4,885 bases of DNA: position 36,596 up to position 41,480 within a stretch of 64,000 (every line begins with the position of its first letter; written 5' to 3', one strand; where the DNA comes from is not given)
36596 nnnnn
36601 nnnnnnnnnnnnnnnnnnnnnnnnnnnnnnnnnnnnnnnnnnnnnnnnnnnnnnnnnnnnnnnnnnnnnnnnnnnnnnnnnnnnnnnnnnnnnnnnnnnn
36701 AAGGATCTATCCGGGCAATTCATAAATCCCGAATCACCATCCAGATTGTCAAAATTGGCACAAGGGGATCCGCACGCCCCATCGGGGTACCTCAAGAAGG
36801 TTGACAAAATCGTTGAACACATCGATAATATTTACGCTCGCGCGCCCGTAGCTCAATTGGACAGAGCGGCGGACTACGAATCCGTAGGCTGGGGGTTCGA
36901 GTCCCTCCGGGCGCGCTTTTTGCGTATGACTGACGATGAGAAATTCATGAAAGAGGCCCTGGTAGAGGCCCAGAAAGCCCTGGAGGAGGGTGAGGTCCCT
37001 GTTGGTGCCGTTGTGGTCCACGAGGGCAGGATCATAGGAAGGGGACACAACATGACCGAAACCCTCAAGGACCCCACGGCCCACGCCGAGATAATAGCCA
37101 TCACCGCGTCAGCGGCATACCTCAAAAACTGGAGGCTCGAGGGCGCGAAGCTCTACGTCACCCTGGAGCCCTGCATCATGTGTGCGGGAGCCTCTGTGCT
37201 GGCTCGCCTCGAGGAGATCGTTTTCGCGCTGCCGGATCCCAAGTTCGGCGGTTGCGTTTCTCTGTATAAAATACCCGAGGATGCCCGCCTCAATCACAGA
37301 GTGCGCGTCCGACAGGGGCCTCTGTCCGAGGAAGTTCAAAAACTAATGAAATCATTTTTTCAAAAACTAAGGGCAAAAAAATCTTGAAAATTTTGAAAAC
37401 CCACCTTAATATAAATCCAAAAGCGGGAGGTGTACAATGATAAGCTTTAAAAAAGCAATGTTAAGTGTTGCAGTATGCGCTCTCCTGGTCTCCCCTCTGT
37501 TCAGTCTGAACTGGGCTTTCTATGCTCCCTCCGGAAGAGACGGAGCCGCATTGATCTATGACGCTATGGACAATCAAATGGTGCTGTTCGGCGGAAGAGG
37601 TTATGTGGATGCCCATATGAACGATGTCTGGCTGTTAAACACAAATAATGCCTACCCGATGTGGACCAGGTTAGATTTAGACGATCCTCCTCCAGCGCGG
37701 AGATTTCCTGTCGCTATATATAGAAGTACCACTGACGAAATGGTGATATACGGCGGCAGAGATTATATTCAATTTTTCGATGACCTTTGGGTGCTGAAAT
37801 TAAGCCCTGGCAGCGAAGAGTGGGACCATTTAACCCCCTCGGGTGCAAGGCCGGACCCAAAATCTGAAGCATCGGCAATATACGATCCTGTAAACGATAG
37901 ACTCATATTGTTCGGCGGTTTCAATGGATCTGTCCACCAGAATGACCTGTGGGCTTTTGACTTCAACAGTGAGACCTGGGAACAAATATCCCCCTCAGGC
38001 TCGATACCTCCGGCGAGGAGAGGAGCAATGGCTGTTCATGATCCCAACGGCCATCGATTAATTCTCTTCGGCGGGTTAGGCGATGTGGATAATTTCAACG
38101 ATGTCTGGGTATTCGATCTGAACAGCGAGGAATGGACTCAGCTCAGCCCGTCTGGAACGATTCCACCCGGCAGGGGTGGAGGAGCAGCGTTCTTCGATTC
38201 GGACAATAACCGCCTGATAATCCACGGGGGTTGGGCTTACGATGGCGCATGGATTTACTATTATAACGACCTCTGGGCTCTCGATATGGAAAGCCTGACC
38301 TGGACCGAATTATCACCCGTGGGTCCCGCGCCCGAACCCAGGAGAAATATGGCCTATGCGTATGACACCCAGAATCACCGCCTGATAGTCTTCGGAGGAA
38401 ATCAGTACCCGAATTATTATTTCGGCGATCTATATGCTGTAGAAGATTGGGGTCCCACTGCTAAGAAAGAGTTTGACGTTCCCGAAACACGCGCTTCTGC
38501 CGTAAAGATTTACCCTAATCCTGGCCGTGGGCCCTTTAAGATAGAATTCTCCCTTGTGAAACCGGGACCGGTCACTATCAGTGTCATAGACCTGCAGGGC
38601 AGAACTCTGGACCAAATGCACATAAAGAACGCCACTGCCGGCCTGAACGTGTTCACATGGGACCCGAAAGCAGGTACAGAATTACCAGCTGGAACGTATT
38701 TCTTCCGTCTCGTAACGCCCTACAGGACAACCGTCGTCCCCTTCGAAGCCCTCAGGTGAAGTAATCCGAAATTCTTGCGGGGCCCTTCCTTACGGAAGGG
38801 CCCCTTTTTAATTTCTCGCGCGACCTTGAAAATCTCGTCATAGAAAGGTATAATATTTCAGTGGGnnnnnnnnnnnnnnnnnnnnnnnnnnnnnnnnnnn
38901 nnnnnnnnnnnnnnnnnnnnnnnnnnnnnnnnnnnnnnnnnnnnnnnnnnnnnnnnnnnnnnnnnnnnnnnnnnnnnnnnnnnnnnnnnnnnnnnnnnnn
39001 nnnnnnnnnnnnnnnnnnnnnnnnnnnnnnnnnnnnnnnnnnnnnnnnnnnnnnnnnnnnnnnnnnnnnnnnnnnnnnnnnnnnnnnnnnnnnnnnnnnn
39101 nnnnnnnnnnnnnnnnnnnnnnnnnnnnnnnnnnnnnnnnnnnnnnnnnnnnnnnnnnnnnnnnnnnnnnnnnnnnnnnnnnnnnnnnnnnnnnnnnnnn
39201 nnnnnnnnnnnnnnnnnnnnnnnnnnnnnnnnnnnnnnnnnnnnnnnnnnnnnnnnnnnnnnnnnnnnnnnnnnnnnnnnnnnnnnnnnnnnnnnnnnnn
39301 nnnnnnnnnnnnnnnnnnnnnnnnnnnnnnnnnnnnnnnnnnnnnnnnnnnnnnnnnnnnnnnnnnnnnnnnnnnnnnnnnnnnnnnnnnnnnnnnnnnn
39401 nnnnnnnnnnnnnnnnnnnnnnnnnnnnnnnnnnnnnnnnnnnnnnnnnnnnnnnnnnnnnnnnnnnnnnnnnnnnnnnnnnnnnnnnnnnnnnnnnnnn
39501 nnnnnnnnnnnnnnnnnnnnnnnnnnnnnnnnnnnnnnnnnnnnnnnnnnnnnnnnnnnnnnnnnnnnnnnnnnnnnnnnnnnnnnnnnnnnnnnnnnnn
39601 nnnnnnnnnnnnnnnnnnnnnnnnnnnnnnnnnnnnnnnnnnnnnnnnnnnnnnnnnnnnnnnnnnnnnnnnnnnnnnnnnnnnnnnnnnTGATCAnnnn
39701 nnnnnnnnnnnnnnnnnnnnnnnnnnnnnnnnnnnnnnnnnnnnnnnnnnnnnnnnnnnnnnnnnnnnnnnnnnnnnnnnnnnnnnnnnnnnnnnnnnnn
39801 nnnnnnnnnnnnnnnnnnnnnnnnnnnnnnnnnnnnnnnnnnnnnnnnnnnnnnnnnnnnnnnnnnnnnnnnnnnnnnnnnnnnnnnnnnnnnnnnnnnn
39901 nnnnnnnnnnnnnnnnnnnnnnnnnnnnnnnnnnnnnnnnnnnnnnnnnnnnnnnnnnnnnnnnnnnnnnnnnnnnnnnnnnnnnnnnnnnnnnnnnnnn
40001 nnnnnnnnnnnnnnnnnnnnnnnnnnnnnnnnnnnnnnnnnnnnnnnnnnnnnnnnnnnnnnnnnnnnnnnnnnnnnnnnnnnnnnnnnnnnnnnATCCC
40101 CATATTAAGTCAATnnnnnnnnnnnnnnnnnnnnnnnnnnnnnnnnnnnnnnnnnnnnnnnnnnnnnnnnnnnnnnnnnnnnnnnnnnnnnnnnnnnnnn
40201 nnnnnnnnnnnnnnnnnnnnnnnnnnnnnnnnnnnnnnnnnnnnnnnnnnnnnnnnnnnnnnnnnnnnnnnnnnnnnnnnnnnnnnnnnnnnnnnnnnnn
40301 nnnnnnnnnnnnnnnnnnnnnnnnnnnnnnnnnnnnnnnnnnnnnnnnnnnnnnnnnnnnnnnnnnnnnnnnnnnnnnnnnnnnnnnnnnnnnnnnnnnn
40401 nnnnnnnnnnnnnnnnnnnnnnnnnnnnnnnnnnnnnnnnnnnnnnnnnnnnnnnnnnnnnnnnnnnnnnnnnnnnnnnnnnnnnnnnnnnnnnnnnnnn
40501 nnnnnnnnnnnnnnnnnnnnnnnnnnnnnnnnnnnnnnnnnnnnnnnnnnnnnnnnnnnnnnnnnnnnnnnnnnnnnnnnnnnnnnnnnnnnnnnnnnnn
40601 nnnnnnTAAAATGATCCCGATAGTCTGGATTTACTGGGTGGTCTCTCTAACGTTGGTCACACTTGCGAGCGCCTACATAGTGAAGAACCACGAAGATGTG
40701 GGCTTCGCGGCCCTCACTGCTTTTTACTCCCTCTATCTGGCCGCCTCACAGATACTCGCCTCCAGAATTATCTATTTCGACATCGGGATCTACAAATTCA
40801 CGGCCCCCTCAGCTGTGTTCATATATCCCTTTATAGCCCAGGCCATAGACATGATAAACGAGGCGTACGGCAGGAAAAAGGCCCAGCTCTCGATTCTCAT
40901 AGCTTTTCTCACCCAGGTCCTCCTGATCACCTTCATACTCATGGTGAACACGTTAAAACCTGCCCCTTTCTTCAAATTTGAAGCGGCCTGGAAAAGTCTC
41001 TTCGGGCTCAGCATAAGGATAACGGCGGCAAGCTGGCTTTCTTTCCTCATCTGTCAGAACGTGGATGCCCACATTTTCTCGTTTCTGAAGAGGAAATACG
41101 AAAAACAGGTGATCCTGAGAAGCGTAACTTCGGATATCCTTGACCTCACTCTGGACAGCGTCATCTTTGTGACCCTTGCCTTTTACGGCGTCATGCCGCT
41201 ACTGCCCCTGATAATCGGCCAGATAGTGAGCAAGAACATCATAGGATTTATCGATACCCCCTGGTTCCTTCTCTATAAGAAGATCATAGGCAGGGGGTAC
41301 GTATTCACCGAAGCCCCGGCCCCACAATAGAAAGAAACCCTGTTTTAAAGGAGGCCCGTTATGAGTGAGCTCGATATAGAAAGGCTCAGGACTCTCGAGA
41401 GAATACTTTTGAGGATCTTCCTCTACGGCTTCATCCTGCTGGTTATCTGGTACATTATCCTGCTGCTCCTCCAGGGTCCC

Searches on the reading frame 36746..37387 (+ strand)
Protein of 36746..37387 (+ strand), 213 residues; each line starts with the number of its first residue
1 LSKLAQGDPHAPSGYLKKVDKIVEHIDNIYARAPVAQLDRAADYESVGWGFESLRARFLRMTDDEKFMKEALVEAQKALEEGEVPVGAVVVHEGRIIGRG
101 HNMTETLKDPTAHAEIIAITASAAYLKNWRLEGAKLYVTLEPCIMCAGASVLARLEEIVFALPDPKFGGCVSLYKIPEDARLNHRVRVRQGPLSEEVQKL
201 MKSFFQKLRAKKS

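Call 54: search_protein_families(library=ncbifam, proteins=[window:36746-37387:+], max_evalue=1e-10)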
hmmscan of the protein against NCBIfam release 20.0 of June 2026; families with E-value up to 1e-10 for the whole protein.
window:36746-37387:+ (213 aa): 2 families
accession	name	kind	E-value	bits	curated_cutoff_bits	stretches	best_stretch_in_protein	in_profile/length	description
NF008113.2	PRK10860.1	equivalog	2.3e-45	154.4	150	1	62-212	5-155/165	tRNA adenosine(34) deaminase TadA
TIGR00326.1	eubact_ribD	equivalog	1.5e-11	44.1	156.35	1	68-165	1-97/343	bifunctional diaminohydroxyphosphoribosylaminopyrimidine deaminase/5-amino-6-(5-phosphoribosylamino)uracil reductase RibD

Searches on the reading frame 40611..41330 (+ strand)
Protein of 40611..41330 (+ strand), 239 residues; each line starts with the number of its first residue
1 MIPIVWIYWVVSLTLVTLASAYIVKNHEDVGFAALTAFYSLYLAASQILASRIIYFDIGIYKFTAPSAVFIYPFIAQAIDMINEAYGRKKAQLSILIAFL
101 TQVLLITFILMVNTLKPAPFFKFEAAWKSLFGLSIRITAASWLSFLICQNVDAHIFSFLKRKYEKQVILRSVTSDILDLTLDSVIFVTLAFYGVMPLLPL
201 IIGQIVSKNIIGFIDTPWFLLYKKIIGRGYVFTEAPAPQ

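Call 54: search_protein_families(library=ncbifam, proteins=[window:40611-41330:+], max_evalue=1e-10)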
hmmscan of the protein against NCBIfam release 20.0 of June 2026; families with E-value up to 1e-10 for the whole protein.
window:40611-41330:+ (239 aa): 1 family
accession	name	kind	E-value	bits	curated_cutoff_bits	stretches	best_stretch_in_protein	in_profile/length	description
TIGR00697.1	TIGR00697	equivalog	7.7e-30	104.2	50.95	1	33-226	4-198/201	queuosine precursor transporter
